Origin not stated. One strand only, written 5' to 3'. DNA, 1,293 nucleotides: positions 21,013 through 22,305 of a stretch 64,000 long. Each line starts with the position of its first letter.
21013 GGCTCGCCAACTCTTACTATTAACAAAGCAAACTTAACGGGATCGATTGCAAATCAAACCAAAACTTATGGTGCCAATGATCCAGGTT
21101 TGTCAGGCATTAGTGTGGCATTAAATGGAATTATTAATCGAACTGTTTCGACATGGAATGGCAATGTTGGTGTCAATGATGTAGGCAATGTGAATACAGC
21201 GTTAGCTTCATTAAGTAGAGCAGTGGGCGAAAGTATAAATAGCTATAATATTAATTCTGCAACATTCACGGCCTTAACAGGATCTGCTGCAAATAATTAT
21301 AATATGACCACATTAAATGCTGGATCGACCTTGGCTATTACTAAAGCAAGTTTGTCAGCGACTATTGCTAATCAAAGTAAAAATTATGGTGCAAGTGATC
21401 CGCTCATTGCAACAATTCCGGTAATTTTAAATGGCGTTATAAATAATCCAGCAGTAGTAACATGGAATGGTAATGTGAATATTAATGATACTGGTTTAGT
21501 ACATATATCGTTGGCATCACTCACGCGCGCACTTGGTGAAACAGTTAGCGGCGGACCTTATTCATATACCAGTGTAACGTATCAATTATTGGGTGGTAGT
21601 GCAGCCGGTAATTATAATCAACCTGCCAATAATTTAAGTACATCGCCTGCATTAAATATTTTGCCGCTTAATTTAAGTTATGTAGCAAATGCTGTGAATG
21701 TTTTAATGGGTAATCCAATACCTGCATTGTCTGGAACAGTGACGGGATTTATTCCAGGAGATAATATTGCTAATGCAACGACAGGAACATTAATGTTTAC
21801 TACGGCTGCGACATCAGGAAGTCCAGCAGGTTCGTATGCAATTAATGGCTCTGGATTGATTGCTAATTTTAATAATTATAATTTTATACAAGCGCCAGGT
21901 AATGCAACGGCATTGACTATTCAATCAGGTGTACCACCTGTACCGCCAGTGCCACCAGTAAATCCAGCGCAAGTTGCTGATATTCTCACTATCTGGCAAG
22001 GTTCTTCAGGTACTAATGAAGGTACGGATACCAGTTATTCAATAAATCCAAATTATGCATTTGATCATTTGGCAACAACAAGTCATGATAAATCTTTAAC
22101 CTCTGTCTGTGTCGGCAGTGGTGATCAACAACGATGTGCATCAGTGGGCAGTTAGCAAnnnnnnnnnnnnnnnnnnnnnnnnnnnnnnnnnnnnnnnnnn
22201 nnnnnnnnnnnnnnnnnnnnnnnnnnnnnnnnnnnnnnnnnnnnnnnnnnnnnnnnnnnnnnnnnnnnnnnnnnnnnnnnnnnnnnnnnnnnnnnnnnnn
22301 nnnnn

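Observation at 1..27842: Same-strand array of three giant TpsA-like exoproteins built from MBG-type modules, with no TpsB, toxin tip or immunity gene in view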

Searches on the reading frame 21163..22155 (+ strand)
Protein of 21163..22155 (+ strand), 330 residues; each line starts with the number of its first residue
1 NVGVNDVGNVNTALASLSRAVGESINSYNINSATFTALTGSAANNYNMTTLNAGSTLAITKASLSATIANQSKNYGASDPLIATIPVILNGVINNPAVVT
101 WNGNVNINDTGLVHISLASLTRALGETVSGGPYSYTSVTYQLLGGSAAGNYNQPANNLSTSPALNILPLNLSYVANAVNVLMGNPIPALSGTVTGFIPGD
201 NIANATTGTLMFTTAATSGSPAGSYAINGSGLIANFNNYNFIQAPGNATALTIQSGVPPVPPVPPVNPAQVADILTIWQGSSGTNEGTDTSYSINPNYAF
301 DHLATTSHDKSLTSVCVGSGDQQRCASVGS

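Call 43: find_homologous_proteins(query=window:21163-22155:+, max_evalue=0.001)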
Query window:21163-22155:+ (330 aa): 149 proteins with E <= 0.001 among 7405 candidates; the best 120 are listed.
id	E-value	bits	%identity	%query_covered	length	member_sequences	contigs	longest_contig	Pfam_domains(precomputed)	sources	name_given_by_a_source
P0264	4.5e-140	484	51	60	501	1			PF18676.7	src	-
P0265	1.2e-96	342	58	29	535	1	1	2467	PF18676.7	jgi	-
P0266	9.2e-93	329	41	70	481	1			PF18676.7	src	-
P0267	5.6e-89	317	48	58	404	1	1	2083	PF18676.7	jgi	jgi:hypothetical protein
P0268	7.4e-89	316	56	29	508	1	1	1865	PF18676.7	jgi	jgi:type IV secretory pathway protease TraF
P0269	1.1e-86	309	52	32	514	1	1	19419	PF18676.7,PF17766.8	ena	-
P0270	1.7e-84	302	53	82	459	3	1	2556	PF18676.7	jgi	jgi:mucin-19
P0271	1.1e-82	296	53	35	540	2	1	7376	PF18676.7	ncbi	-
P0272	1.3e-77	279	57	30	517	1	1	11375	PF00960.26,PF04333.19,PF18676.7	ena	-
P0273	3.3e-71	258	39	70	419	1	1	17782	PF10772.16,PF18676.7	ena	-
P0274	4.3e-70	255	62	28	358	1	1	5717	PF18676.7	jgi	jgi:type IV secretory pathway protease TraF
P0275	1.6e-64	236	42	69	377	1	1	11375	PF00960.26,PF18676.7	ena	-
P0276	1.7e-64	236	47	68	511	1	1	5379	PF18676.7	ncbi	ncbi:MAG: MBG domain-containing protein, partial [Burkholderiales bacterium]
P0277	2.1e-63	233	57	28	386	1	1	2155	PF18676.7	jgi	jgi:hypothetical protein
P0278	4.5e-60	222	57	49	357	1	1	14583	PF18676.7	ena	-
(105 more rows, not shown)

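Call 67: predict_structure(alignment_id=A4)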
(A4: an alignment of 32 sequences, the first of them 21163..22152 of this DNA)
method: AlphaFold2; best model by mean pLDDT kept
length: 330 residues; sequences in the alignment: 32
mean_pLDDT: 80.6   pTM: 0.60
mean pLDDT of the five models: 80.6, 79.3, 78.6, 78.2, 78.0
residues with pLDDT >= 90: 160; 70-90: 82; 50-70: 50; < 50: 38
segments of 3 or more residues with pLDDT < 50: 99-101, 281-310
pLDDT, mean of each block of 10 residues (from residue 1): 77 74 77 79 80 73 92 94 93 65 67 94 89 92 94 86 92 98 97 97 97 98 98 96 98 87 74 55 48 43 43 59 55
secondary structure, 60 per line:
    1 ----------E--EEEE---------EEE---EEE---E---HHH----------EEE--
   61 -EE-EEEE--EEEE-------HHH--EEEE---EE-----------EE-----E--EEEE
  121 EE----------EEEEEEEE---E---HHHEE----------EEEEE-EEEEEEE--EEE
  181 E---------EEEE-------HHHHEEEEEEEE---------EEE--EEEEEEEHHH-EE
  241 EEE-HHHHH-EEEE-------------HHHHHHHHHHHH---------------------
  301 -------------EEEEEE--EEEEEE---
elements in order: E14-17 E27-29 E33-35 E56-58 E65-68 E71-74 E87-90 E117-122 E133-140 E163-167 E169-175 E178-181 E191-194 H202-205 E206-213 E223-225 E228-234 E239-243 H245-249 E251-254 H268-279 E314-319 E322-327

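Call 69: search_protein_families(library=ncbifam, proteins=[window:21163-22155:+], max_evalue=0.001)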
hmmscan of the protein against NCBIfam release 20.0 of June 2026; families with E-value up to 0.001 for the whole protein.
window:21163-22155:+ (330 aa): 0 families

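Call 70: fold_search(model_id=the predicted structure, library=pdb)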
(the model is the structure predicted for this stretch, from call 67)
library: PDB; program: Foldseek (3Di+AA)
matches with E <= 10: 144; with E <= 0.001: 0
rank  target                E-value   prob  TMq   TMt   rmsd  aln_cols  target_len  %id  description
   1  4l3a_A                2.0e-02  0.75  0.20  0.16   8.3       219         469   11  Crystal structure of Internalin K (InlK) from Listeria monocytogenes (released 2013-08-28)
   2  4m00_A                6.0e-02  0.35  0.21  0.15  12.6       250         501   14  Crystal structure of the ligand binding region of staphylococcal adhesion SraP (released 2014-06-18)
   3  5szq_A                7.5e-02  0.18  0.18  0.15  15.8       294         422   11  Protocadherin Gamma A4 extracellular cadherin domains 3-6 (released 2016-11-02)
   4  8gyr_B                1.5e-01  0.41  0.23  0.34   9.1       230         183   14  Crystal structure of a variable region segment of Leptospira host-interacting outer surface protein, LigA (released 2023-06-28)
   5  6oae                  2.0e-01  0.12  0.15  0.21  13.7       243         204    6  Crystal Structure of Human Mucin-like Protocadherin EC1-2 (released 2020-03-18)
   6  4m03                  3.8e-01  0.18  0.20  0.35  11.2       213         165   13  C-terminal fragment(residues 576-751) of binding region of SraP (released 2014-06-18)
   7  6c13_A                4.1e-01  0.11  0.20  0.15  13.4       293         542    8  CryoEM structure of mouse PCDH15-4EC-LHFPL5 complex (released 2018-08-15)
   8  4m02                  4.3e-01  0.08  0.14  0.23  16.0       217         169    9  Middle fragment(residues 494-663) of the binding region of SraP (released 2014-06-18)
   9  5i8d                  4.3e-01  0.08  0.15  0.15  11.7       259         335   10  Crystal Structure of Mouse Cadherin-23 EC19-21 S2064P (released 2017-08-23)
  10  5k70_A                5.4e-01  0.06  0.14  0.13  24.5       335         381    9  Sidekick-2 immunoglobulin domains 1-4 H18R/N22S mutant (released 2016-09-28)
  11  7r5k_10               5.7e-01  0.06  0.14  0.05  14.0       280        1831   10  Human nuclear pore complex (constricted) (released 2022-06-22)
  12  5k6x_B                6.0e-01  0.06  0.12  0.11  20.4       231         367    9  Sidekick-2 immunoglobulin domains 1-4, crystal form 1 (released 2016-09-28)
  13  6vg4_A                6.4e-01  0.04  0.13  0.08  18.4       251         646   11  Human protocadherin 10 ectodomain (released 2020-03-11)
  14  8tni_J                6.8e-01  0.04  0.11  0.14  21.1       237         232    9  Cryo-EM structure of HIV-1 Env BG505 DS-SOSIP in complex with broadly neutralizing bi-specific antibody CAP256L-R27 ta (released 2024-05-08)
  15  5jde_B                8.5e-01  0.08  0.17  0.20  14.8       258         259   10  Crystal structure of I9-I11 tandem from titin (P1) (released 2016-09-14)
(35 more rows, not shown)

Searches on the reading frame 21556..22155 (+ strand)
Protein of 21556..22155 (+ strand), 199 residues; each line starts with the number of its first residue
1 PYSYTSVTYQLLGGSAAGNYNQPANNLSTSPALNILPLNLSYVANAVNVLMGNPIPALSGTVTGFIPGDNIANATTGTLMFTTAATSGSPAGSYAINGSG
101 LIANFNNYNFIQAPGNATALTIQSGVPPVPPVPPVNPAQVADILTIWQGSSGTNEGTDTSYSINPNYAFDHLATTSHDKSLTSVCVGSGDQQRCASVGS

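Call 6: search_protein_families(library=pfam, proteins=[window:21556-22155:+], max_evalue=0.01)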
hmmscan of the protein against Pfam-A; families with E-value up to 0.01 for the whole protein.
window:21556-22155:+ (199 aa): 1 family
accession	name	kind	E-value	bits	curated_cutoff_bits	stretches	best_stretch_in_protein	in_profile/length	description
PF18676.6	MBG_2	-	8.8e-14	52.3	25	1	42-116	3-70/72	MBG domain (YGX type)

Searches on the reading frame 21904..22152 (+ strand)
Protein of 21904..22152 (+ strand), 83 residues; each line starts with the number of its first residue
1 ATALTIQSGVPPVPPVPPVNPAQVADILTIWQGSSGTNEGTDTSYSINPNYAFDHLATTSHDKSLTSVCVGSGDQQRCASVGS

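Call 56: search_protein_representatives(alignment_id=A2)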
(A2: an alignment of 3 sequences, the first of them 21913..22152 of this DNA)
Query: 3 sequences, 85 profile positions. Proteins with E-value up to 0.001 (for the whole library): 3; up to 1e-10: 1; up to 1e-30: 0. The best 3 are listed.
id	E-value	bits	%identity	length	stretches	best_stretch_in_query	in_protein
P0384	2.5e-24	101.5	-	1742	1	13-83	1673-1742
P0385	3.2e-07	46.6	-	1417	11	15-72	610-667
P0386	1.2e-04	38.4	-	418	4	9-63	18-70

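Call 79: search_protein_families(library=pfam, proteins=[window:21904-22152:+], max_evalue=0.1)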
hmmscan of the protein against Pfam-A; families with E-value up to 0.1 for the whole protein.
window:21904-22152:+ (83 aa): 0 families
